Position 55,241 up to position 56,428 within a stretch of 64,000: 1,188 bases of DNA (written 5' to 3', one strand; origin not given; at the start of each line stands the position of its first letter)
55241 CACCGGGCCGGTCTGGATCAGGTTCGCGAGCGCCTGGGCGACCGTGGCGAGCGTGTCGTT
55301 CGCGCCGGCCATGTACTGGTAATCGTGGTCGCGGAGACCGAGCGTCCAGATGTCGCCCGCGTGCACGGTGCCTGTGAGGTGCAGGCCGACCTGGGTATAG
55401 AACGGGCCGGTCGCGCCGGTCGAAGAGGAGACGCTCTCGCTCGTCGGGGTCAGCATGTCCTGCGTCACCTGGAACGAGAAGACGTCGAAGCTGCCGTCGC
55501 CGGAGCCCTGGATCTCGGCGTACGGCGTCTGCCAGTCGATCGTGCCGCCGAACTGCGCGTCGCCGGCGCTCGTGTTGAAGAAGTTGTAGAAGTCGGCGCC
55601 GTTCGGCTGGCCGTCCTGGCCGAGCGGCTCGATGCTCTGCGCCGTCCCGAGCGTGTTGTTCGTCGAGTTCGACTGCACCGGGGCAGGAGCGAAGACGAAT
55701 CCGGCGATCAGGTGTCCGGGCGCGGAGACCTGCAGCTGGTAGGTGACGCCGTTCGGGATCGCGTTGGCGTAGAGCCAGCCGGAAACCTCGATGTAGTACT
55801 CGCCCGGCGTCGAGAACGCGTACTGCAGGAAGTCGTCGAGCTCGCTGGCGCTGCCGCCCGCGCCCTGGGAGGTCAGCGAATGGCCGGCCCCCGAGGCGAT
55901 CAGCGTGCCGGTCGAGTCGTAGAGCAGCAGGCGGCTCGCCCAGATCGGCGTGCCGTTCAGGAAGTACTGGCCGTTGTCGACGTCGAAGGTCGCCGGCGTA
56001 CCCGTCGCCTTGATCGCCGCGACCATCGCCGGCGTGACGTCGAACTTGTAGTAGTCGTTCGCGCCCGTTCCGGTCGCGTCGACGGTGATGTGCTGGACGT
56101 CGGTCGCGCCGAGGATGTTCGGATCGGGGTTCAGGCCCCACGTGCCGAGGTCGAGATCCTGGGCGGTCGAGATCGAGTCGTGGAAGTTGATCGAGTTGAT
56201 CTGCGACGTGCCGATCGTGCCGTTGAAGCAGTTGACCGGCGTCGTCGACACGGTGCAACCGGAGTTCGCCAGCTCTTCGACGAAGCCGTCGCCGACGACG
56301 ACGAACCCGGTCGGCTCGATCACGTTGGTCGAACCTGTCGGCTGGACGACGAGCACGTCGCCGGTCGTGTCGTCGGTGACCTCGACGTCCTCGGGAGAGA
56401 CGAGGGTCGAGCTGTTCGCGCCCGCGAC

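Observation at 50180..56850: Sixteen copies of a module of about 93 aa that I cannot assign to a named domain, carrying a LysM-like half-motif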

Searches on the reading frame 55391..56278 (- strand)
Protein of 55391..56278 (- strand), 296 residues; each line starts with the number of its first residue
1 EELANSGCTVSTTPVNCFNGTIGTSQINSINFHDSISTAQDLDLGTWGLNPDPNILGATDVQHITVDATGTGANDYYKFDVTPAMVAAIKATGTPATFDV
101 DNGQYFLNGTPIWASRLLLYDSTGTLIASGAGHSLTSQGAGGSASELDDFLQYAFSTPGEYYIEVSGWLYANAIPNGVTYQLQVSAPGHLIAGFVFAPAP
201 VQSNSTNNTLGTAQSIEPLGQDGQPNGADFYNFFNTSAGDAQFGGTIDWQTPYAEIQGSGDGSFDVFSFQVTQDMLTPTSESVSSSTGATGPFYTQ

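Call 45: search_protein_families(library=pfam, proteins=[window:55391-56278:-], max_evalue=0.5)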
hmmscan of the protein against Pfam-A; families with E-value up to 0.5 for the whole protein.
window:55391-56278:- (296 aa): 0 families

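Call 70: search_solved_structures(query=window:55391-56278:-, max_evalue=1)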
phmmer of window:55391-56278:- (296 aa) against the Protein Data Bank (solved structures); distinct sequences matched with E-value up to 1: 0.
